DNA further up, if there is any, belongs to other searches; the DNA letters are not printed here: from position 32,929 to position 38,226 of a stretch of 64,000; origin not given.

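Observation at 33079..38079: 1667-aa protein: about 1200-residue uncharacterised N-terminal region fused to an AAA_5 ATPase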

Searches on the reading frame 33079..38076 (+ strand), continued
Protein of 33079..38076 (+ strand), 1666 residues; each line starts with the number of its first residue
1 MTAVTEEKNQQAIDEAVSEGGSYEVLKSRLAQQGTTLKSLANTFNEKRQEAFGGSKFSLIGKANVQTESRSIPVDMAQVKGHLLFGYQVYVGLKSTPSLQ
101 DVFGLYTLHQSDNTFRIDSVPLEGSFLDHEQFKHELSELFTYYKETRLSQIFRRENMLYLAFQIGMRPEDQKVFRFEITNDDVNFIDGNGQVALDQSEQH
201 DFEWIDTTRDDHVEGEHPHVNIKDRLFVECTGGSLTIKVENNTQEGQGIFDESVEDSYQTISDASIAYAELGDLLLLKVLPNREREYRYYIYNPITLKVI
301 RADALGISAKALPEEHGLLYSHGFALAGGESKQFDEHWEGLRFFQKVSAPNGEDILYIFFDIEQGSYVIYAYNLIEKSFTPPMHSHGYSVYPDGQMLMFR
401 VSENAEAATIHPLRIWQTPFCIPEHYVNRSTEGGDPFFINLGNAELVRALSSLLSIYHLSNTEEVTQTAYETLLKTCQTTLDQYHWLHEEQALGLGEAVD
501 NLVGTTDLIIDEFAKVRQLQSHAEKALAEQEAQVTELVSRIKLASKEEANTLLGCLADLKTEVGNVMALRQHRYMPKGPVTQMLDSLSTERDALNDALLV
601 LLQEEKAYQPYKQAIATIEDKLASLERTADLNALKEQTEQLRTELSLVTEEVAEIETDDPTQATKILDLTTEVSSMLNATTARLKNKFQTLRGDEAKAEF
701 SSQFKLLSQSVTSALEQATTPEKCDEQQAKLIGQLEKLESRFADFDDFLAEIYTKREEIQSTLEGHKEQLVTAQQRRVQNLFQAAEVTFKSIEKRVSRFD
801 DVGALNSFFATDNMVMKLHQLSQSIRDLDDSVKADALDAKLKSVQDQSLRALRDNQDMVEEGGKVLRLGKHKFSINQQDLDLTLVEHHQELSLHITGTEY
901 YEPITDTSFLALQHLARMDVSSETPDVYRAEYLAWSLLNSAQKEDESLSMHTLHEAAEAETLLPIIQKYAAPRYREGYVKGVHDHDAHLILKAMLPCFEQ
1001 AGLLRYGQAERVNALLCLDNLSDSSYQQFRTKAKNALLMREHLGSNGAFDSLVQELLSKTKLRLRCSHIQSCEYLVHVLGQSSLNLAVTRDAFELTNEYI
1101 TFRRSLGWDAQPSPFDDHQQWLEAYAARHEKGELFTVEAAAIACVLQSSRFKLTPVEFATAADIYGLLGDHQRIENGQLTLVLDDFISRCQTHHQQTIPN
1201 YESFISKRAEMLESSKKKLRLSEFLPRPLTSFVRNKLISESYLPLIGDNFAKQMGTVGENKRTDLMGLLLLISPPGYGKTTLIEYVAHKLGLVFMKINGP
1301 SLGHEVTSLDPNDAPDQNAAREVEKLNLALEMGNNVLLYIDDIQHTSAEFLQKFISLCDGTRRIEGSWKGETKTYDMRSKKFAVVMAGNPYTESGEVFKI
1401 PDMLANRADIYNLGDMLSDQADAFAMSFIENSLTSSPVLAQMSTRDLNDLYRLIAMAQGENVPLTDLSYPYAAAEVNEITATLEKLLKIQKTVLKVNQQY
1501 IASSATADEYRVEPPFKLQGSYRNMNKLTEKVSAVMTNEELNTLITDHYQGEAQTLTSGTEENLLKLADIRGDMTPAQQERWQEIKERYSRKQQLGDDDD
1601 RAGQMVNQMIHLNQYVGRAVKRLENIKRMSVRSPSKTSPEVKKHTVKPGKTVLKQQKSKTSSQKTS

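Call 49: find_homologous_proteins(query=P0101)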
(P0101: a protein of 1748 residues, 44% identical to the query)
Query P0101 (1748 aa): 6755 proteins with E <= 0.001 among 8000 candidates; the best 120 are listed.
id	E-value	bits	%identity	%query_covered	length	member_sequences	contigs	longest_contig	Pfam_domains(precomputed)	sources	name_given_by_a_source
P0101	0.0e+0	3920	100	100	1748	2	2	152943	PF12458.14,PF00004.36,PF07728.21,PF25472.2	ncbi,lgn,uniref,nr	ncbi:DNA repair ATPase [Pseudomonas indica]|uniref:DNA repair ATPase n=1 Tax=Pseudomonas indica TaxI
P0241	0.0e+0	3233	83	100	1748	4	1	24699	PF12458.14,PF00004.36,PF07728.21,PF25472.2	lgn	-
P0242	0.0e+0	3233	83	100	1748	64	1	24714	PF12458.14,PF00004.36,PF07728.21,PF25472.2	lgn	-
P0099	0.0e+0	3231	83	100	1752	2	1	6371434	PF12458.14,PF00004.36,PF13401.13,PF07728.21,PF25472.2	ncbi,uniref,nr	ncbi:DNA repair ATPase [Pseudomonas sp. LPB0260]|uniref:DNA repair ATPase n=1 Tax=Pseudomonas sp. LP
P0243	0.0e+0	3219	82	100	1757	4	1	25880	PF12458.14,PF00004.36,PF07728.21,PF25472.2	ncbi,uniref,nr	ncbi:DNA repair ATPase [Pseudomonas sp.]|uniref:DNA repair ATPase n=1 Tax=Pseudomonas sp. TaxID=306 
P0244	0.0e+0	3204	82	100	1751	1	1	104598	PF12458.14,PF00004.36,PF07728.21,PF25472.2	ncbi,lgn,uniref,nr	ncbi:DNA repair ATPase [Zestomonas carbonaria]|uniref:DNA repair protein n=1 Tax=Zestomonas carbonar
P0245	0.0e+0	3203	82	100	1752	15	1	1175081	PF12458.14,PF00004.36,PF07728.21,PF25472.2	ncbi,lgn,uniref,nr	ncbi:DNA repair ATPase [Pseudomonas sp. PDM16]|uniref:DNA repair ATPase n=1 Tax=Pseudomonas sp. PDM1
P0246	0.0e+0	3196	82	100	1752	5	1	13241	PF12458.14,PF00004.36,PF07728.21,PF25472.2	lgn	-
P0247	0.0e+0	3195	82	100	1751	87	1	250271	PF12458.14,PF00004.36,PF07728.21,PF25472.2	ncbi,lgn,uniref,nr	ncbi:DNA repair ATPase [Pseudomonas sp.]|uniref:DNA repair ATPase n=1 Tax=Pseudomonas sp. TaxID=306 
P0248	0.0e+0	3188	82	100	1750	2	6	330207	PF12458.14,PF00004.36,PF07728.21,PF25472.2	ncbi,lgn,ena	-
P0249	0.0e+0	3187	82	100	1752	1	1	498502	PF12458.14,PF00004.36,PF07728.21,PF25472.2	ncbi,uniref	ncbi:DNA repair ATPase [Pseudomonas zhanjiangensis]|uniref:DNA repair ATPase n=1 Tax=Pseudomonas zha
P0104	0.0e+0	3185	81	100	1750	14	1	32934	PF12458.14,PF00004.36,PF07728.21,PF25472.2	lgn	-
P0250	0.0e+0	3175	81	100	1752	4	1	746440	PF12458.14,PF00004.36,PF07728.21,PF25472.2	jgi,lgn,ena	-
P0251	0.0e+0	3170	81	100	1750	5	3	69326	PF12458.14,PF00004.36,PF07728.21,PF25472.2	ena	-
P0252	0.0e+0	3166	81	100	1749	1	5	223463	PF12458.14,PF00004.36,PF07728.21,PF25472.2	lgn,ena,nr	nr:DNA repair ATPase [uncultured Pseudomonas sp.]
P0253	0.0e+0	3166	81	100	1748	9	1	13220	PF12458.14,PF00004.36,PF07728.21,PF25472.2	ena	-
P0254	0.0e+0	3165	81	100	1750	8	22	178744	PF12458.14,PF00004.36,PF07728.21,PF25472.2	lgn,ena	-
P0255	0.0e+0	3147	80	100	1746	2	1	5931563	PF12458.14,PF00004.36,PF07728.21,PF25472.2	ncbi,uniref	ncbi:DNA repair ATPase [Pseudomonas purpurea]|uniref:DNA repair ATPase n=1 Tax=Pseudomonas purpurea 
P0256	0.0e+0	3145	80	100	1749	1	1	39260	PF12458.14,PF00004.36,PF25472.2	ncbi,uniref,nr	ncbi:DNA repair ATPase [Pseudomonas sp. CAN2814]|uniref:DNA repair ATPase n=1 Tax=Pseudomonas sp. CA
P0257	0.0e+0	3143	80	100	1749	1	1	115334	PF12458.14,PF07728.21,PF25472.2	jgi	-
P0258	0.0e+0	3142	80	100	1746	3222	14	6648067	PF12458.14,PF00004.36,PF07728.21,PF25472.2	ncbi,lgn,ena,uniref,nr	ncbi:DNA repair ATPase [Pseudomonas aeruginosa]|uniref:DNA repair ATPase n=1 Tax=Pseudomonas aerugin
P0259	0.0e+0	3131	80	100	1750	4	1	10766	PF12458.14,PF00004.36,PF07728.21,PF25472.2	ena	-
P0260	0.0e+0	3127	80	99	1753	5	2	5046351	PF12458.14,PF00004.36,PF07728.21,PF25472.2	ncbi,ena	ncbi:DNA repair ATPase [Aquipseudomonas campi]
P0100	0.0e+0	3114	80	100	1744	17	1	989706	PF12458.14,PF00004.36,PF07728.21,PF25472.2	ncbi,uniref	ncbi:DNA repair ATPase [Ectopseudomonas hydrolytica]|uniref:DNA repair ATPase n=1 Tax=Ectopseudomona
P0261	0.0e+0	3108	80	100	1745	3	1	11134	PF12458.14,PF00004.36,PF07728.21,PF25472.2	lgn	-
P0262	0.0e+0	3101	79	100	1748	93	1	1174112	PF12458.14,PF00004.36,PF07728.21,PF25472.2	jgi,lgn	-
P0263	0.0e+0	3080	79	100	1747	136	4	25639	PF12458.14,PF07728.21,PF25472.2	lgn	-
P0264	0.0e+0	3075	80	99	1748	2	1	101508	PF12458.14,PF00004.36,PF07728.21,PF25472.2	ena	-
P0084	0.0e+0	3070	79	100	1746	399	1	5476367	PF12458.14,PF00004.36,PF07728.21,PF25472.2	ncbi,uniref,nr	ncbi:DNA repair ATPase [Pseudomonas sihuiensis]|uniref:AAA domain (Dynein-related subfamily) n=1 Tax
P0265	0.0e+0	3064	79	100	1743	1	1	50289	PF12458.14,PF00004.36,PF07728.21,PF25472.2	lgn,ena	-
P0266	0.0e+0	3063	76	99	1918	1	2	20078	PF12458.14,PF00004.36,PF07728.21,PF25472.2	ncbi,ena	-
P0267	0.0e+0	3063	79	100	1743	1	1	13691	PF12458.14,PF00004.36,PF07728.21,PF25472.2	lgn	-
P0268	0.0e+0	3062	79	100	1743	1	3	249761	PF12458.14,PF00004.36,PF07728.21,PF25472.2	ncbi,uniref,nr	ncbi:DNA repair protein [Pseudomonas daroniae]|uniref:DNA repair protein n=1 Tax=Phytopseudomonas da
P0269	0.0e+0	3060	79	100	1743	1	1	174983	PF12458.14,PF00004.36,PF07728.21,PF25472.2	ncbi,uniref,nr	ncbi:DNA repair ATPase [Phytopseudomonas daroniae]|uniref:DNA repair ATPase n=1 Tax=Phytopseudomonas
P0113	0.0e+0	3059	79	100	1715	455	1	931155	PF12458.14,PF00004.36,PF07728.21,PF25472.2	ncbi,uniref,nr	ncbi:DNA repair ATPase [Pseudomonas sp. GW456-L15]|uniref:DNA repair ATPase n=1 Tax=Pseudomonas sp. 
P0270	0.0e+0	3056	79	100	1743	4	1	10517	PF12458.14,PF00004.36,PF07728.21,PF25472.2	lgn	-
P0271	0.0e+0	3053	78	100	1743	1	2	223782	PF12458.14,PF00004.36,PF07728.21,PF25472.2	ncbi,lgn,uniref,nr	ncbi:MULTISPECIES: DNA repair ATPase [Pseudomonas]|uniref:DNA repair protein n=1 Tax=Pseudomonas ful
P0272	0.0e+0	3053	78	100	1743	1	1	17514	PF12458.14,PF00004.36,PF07728.21,PF25472.2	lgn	-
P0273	0.0e+0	3050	79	99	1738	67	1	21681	PF12458.14,PF00004.36,PF07728.21,PF25472.2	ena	-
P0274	0.0e+0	3048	78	100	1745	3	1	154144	PF12458.14,PF00004.36,PF07728.21,PF25472.2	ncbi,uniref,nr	ncbi:DNA repair ATPase [Phytopseudomonas dryadis]|uniref:DNA repair protein n=1 Tax=Phytopseudomonas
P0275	0.0e+0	3039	79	99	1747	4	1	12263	PF12458.14,PF00004.36,PF07728.21,PF25472.2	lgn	-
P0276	0.0e+0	3019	77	100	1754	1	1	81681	PF12458.14,PF13401.13,PF07728.21,PF25472.2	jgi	-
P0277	0.0e+0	3018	78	100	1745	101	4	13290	PF12458.14,PF00004.36,PF07728.21,PF25472.2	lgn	-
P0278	0.0e+0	3014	79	99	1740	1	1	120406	PF12458.14,PF07728.21,PF25472.2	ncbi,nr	ncbi:DNA repair ATPase [Pseudomonas stutzeri]|nr:DNA repair ATPase [Stutzerimonas stutzeri]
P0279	0.0e+0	3014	79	99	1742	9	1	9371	PF12458.14,PF07728.21,PF25472.2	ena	-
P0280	0.0e+0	3012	79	99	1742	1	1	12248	PF12458.14,PF00004.36,PF25472.2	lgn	-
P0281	0.0e+0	2950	76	99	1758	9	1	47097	PF12458.14,PF00004.36,PF07728.21,PF25472.2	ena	-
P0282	0.0e+0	2936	75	100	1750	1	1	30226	PF12458.14,PF00004.36,PF07728.21,PF25472.2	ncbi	ncbi:MAG: DNA repair ATPase [Pseudomonas sp.]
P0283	0.0e+0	2928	79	64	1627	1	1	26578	PF12458.14,PF00004.36,PF07728.21,PF25472.2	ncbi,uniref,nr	ncbi:DNA repair ATPase [Pseudomonas aeruginosa]|uniref:DNA repair ATPase n=1 Tax=Pseudomonas aerugin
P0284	0.0e+0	2922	75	99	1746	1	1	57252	PF12458.14,PF00004.36,PF07728.21,PF25472.2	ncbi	-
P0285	0.0e+0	2900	75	99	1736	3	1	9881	PF12458.14,PF00004.36,PF07728.21,PF25472.2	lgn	-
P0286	0.0e+0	2867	74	99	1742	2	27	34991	PF12458.14,PF00004.36,PF07728.21,PF25472.2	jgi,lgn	jgi:MoxR-like ATPase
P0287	0.0e+0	2859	78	94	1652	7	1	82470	PF12458.14,PF00004.36,PF07728.21,PF25472.2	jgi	jgi:hypothetical protein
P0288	0.0e+0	2851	77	94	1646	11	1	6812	PF12458.14,PF00004.36,PF07728.21,PF25472.2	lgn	-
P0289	0.0e+0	2830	73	99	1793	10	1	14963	PF12458.14,PF25472.2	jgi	-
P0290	0.0e+0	2830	74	98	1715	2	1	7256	PF12458.14,PF00004.36,PF07728.21,PF25472.2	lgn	-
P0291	0.0e+0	2825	73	99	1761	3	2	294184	PF12458.14,PF00004.36,PF07728.21,PF25472.2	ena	-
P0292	0.0e+0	2819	74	98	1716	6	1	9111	PF12458.14,PF00004.36,PF07728.21,PF25472.2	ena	-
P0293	0.0e+0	2813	75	95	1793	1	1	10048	PF12458.14,PF25472.2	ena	-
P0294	0.0e+0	2805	72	98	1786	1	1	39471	PF12458.14,PF25472.2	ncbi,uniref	ncbi:DNA repair ATPase [Pseudomonas sp. CGJS7]|uniref:DNA repair ATPase n=1 Tax=Pseudomonas sp. CGJS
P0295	0.0e+0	2791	72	99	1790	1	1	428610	PF12458.14,PF25472.2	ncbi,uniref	ncbi:DNA repair ATPase [Lysobacter sp. CA199]|uniref:DNA repair ATPase n=1 Tax=Lysobacter sp. CA199 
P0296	0.0e+0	2790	73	98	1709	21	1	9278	PF12458.14,PF00004.36,PF07728.21,PF25472.2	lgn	-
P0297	0.0e+0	2783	75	93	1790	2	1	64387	PF12458.14,PF07728.21,PF25472.2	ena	-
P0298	0.0e+0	2782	72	99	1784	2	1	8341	PF12458.14,PF00004.36,PF07728.21,PF25472.2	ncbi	ncbi:MAG: DNA repair ATPase [Lysobacter sp.]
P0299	0.0e+0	2777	72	98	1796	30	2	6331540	PF12458.14,PF00004.36,PF07728.21,PF25472.2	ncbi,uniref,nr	ncbi:DNA repair ATPase [Lysobacter capsici]|uniref:DNA repair ATPase n=1 Tax=Lysobacter capsici TaxI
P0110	0.0e+0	2771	72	98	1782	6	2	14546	PF12458.14,PF25472.2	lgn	-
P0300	0.0e+0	2769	72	99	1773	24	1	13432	PF12458.14,PF07728.21,PF25472.2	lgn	-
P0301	0.0e+0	2762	73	95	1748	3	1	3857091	PF12458.14,PF07728.21,PF25472.2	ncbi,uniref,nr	ncbi:AAA family ATPase [Lysobacter alkalisoli]|uniref:AAA family ATPase n=2 Tax=Marilutibacter alkal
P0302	0.0e+0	2755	71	99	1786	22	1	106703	PF12458.14,PF07728.21,PF25472.2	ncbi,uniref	ncbi:hypothetical protein ABIE09_003201 [Lysobacter enzymogenes]|uniref:DNA repair ATPase n=1 Tax=Ly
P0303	0.0e+0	2749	71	99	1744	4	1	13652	PF12458.14,PF00004.36,PF07728.21,PF25472.2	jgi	-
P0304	0.0e+0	2741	71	99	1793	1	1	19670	PF12458.14,PF07728.21,PF25472.2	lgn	-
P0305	0.0e+0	2736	71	99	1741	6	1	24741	PF12458.14,PF00004.36,PF07728.21,PF25472.2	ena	-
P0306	0.0e+0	2736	71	99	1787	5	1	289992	PF12458.14,PF07728.21,PF25472.2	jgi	-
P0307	0.0e+0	2729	74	93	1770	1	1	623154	PF12458.14,PF00004.36,PF07728.21,PF25472.2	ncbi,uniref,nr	ncbi:DNA repair ATPase [Lysobacter silvisoli]|uniref:AAA family ATPase n=1 Tax=Lysobacter silvisoli 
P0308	0.0e+0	2715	69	100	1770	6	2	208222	PF12458.14,PF00004.36,PF07728.21,PF25472.2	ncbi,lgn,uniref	ncbi:DNA repair ATPase [Saezia sanguinis]|uniref:DNA repair ATPase n=1 Tax=Saezia sanguinis TaxID=19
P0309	0.0e+0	2712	70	98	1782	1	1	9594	PF12458.14,PF00004.36,PF13401.13,PF07728.21,PF25472.2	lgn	-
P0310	0.0e+0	2709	70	98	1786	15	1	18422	PF12458.14,PF00004.36,PF13401.13,PF07728.21,PF25472.2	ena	-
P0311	0.0e+0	2707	72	96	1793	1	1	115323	PF12458.14,PF07728.21,PF25472.2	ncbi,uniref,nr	ncbi:DNA repair ATPase [Montanilutibacter psychrotolerans]|uniref:AAA family ATPase n=1 Tax=Montanil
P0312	0.0e+0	2688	68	100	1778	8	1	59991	PF12458.14,PF00004.36,PF13401.13,PF07728.21,PF25472.2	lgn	-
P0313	0.0e+0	2681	69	100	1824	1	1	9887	PF12458.14,PF00004.36,PF13401.13,PF07728.21,PF25472.2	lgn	-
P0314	0.0e+0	2667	69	99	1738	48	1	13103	PF12458.14,PF00004.36,PF07728.21,PF25472.2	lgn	-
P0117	0.0e+0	2666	70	98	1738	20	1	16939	PF12458.14,PF00004.36,PF07728.21,PF25472.2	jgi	-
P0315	0.0e+0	2664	71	96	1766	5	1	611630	PF12458.14,PF00004.36,PF07728.21,PF25472.2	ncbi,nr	ncbi:DNA repair ATPase [Marilutibacter chinensis]|nr:DNA repair ATPase [Lysobacter chinensis]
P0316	0.0e+0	2663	69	99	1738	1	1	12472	PF12458.14,PF00004.36,PF07728.21,PF25472.2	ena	-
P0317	0.0e+0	2662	71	95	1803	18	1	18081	PF12458.14,PF00004.36,PF13401.13,PF25472.2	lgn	-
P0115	0.0e+0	2654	69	99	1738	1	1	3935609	PF12458.14,PF00004.36,PF07728.21,PF25472.2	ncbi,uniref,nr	ncbi:DNA repair ATPase [Halopseudomonas maritima]|uniref:DNA repair ATPase n=1 Tax=Halopseudomonas m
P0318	0.0e+0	2653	70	96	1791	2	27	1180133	PF12458.14,PF07728.21,PF25472.2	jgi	jgi:MoxR-like ATPase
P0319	0.0e+0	2652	71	95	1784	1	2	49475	PF12458.14,PF07728.21,PF25472.2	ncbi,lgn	-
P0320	0.0e+0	2652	71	95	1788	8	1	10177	PF12458.14,PF07728.21,PF25472.2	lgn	-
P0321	0.0e+0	2645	66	99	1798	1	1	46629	PF12458.14,PF00004.36,PF13401.13,PF07728.21,PF25472.2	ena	-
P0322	0.0e+0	2641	71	96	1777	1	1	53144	PF12458.14,PF00004.36,PF07728.21,PF25472.2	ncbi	ncbi:MAG TPA: DNA repair ATPase [Xanthomonadaceae bacterium]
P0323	0.0e+0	2641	69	99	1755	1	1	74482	PF12458.14,PF07728.21,PF25472.2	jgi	jgi:hypothetical protein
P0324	0.0e+0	2639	71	96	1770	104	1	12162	PF12458.14,PF00004.36,PF07728.21,PF25472.2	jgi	jgi:hypothetical protein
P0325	0.0e+0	2638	70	97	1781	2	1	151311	PF12458.14,PF00004.36,PF13401.13,PF07728.21,PF25472.2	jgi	jgi:hypothetical protein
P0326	0.0e+0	2636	70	95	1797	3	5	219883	PF12458.14,PF25472.2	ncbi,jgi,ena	jgi:hypothetical protein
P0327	0.0e+0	2635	71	95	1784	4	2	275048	PF12458.14,PF07728.21,PF25472.2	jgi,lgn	-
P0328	0.0e+0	2633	71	95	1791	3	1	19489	PF12458.14,PF25472.2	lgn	-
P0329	0.0e+0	2633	65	100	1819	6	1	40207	PF12458.14,PF00004.36,PF07728.21,PF25472.2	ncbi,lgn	-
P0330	0.0e+0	2630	67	99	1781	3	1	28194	PF12458.14,PF00004.36,PF07728.21,PF25472.2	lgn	-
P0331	0.0e+0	2629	70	95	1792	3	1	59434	PF12458.14,PF07728.21,PF25472.2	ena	-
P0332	0.0e+0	2628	65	99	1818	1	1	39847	PF12458.14,PF00004.36,PF07728.21,PF25472.2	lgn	-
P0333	0.0e+0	2625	70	97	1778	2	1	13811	PF12458.14,PF00004.36,PF07728.21,PF25472.2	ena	-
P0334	0.0e+0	2625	70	95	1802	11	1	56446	PF12458.14,PF00004.36,PF13401.13,PF07728.21,PF25472.2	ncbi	-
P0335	0.0e+0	2622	69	97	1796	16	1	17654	PF12458.14,PF25472.2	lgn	-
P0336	0.0e+0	2621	69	98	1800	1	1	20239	PF12458.14,PF00004.36,PF07728.21,PF25472.2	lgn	-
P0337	0.0e+0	2621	68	99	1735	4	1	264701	PF12458.14,PF07728.21,PF25472.2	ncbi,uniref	ncbi:DNA repair ATPase [Pseudomonas sp. JZ134]|uniref:DNA repair ATPase n=1 Tax=Pseudomonas sp. JZ13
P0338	0.0e+0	2621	70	95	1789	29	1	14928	PF12458.14,PF13401.13,PF07728.21,PF25472.2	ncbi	-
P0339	0.0e+0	2620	69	97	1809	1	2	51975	PF12458.14,PF07728.21,PF25472.2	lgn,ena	-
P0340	0.0e+0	2620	69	98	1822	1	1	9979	PF12458.14,PF00004.36,PF13401.13,PF07728.21,PF25472.2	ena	-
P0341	0.0e+0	2620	70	95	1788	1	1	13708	PF12458.14,PF25472.2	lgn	-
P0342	0.0e+0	2619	71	94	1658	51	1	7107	PF12458.14,PF00004.36,PF13401.13,PF07728.21,PF25472.2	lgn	-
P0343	0.0e+0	2616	71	93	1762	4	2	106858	PF12458.14,PF00004.36,PF07728.21,PF25472.2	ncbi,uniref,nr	ncbi:DNA repair ATPase [Marilutibacter aestuarii]|uniref:AAA family ATPase n=1 Tax=Marilutibacter ae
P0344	0.0e+0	2613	69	96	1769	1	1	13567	PF12458.14,PF07728.21,PF25472.2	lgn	-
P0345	0.0e+0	2603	69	99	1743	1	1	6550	PF12458.14,PF00004.36,PF13401.13,PF07728.21,PF25472.2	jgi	jgi:hypothetical protein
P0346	0.0e+0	2603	65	100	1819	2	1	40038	PF12458.14,PF00004.36,PF07728.21,PF25472.2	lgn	-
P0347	0.0e+0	2602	71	94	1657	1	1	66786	PF12458.14,PF00004.36,PF07728.21,PF25472.2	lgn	-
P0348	0.0e+0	2600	68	99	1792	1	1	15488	PF12458.14,PF07728.21,PF25472.2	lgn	-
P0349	0.0e+0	2599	70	94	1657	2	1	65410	PF12458.14,PF00004.36,PF13401.13,PF07728.21,PF25472.2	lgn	-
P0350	0.0e+0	2595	66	99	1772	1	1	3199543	PF12458.14,PF00004.36,PF07728.21,PF25472.2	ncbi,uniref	ncbi:DNA repair ATPase [Neisseria sp. Ec49-e6-T10]|uniref:DNA repair ATPase n=1 Tax=Neisseria sp. Ec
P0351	0.0e+0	2590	68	98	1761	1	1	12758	PF12458.14,PF07728.21,PF25472.2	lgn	-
